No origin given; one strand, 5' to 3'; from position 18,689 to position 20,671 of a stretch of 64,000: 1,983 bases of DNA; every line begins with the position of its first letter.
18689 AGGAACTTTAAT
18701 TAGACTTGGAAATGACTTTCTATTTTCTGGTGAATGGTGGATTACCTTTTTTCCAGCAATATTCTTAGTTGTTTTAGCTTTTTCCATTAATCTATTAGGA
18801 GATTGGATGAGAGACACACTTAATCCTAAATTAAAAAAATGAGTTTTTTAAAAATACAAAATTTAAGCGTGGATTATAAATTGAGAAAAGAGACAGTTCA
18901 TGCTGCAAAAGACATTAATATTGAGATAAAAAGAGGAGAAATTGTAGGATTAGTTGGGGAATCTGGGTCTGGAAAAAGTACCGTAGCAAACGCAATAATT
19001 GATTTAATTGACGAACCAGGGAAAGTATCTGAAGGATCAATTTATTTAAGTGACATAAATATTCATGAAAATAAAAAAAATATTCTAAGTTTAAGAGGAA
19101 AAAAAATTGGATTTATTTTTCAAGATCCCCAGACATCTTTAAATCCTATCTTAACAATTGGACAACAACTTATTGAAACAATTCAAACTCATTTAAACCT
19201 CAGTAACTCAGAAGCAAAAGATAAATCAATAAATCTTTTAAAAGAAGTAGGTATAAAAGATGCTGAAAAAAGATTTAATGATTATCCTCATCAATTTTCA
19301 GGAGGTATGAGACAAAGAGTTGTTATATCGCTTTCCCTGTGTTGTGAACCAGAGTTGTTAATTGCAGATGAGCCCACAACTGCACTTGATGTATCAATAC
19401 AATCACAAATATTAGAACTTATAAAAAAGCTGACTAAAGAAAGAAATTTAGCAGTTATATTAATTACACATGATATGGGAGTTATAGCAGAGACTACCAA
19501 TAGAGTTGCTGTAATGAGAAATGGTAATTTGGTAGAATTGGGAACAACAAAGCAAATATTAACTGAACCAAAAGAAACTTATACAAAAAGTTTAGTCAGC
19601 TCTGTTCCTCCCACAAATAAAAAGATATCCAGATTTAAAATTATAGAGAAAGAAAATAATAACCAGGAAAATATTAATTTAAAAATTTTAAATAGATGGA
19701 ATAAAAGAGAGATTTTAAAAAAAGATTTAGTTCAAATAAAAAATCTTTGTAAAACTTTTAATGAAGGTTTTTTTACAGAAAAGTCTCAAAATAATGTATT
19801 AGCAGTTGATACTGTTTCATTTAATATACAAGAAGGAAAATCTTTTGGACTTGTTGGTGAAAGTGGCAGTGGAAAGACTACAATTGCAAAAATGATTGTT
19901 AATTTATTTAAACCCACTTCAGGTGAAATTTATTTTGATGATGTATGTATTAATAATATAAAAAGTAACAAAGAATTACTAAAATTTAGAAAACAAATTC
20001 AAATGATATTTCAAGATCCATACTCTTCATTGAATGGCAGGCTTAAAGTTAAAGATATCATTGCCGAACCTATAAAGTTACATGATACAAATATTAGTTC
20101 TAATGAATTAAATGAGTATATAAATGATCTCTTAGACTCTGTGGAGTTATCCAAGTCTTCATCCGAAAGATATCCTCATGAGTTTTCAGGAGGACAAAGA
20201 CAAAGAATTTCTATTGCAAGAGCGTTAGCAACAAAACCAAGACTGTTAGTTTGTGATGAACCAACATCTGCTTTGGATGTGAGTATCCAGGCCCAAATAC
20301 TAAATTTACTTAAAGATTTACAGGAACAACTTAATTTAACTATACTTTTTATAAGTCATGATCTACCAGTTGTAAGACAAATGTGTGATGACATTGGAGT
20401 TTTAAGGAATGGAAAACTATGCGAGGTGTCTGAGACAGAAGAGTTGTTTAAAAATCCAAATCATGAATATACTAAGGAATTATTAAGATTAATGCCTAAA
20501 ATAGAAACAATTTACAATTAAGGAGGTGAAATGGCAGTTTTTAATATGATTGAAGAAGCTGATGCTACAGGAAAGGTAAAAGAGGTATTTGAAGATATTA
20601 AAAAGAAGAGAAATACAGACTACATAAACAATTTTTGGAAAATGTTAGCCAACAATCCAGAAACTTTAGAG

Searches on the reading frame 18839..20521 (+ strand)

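Call 90: search_protein_families(library=pfam, proteins=[window:18839-20521:+], max_evalue=0.00001)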
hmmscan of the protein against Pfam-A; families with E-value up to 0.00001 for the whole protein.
window:18839-20521:+ (560 aa): 14 families
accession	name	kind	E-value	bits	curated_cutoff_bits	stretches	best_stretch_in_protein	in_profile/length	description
PF00005.33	ABC_tran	-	1.1e-66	224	25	2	324-477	2-137/137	ABC transporter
PF13304.12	AAA_21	-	4.3e-17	63.6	27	1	124-216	207-303/304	AAA domain, putative AbiEii toxin, Type IV TA system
PF02463.25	SMC_N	-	3.4e-14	53.2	40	1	34-228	25-216/220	RecF/RecN/SMC N terminal domain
PF08352.17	oligo_HPY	-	1e-12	48.6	27.1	1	232-279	1-48/65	Oligopeptide/dipeptide transporter, C-terminal region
PF13401.12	AAA_22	-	1.4e-11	45.3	27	0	338-505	10-121/130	AAA domain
PF13555.12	AAA_29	-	7.1e-09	35.7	27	0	27-57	16-46/61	P-loop containing region of AAA domain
PF00004.35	AAA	-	6e-08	33.7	21.2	0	338-392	3-51/131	ATPase family associated with various cellular activities (AAA)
PF13191.12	AAA_16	-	1.4e-07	32.6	32.6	0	29-63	20-55/167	AAA ATPase domain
PF00485.24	PRK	-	2.6e-07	31.1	22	0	35-77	1-43/196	Phosphoribulokinase / Uridine kinase family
PF05621.17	TniB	-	6.3e-07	29.4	22.4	0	464-503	117-158/189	Bacterial TniB protein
PF03193.22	RsgA_GTPase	-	7.7e-07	29.5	30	0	15-55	89-128/174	RsgA GTPase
PF00931.28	NB-ARC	-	8.5e-07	28.9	23.5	0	335-369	20-52/248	NB-ARC domain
PF20720.3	nSTAND3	-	2.4e-06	27.8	27.2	0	338-391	22-70/155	Novel STAND NTPase 3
PF00006.31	ATP-synt_ab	-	6.4e-06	26.4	29.5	0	328-356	9-37/213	ATP synthase alpha/beta family, nucleotide-binding domain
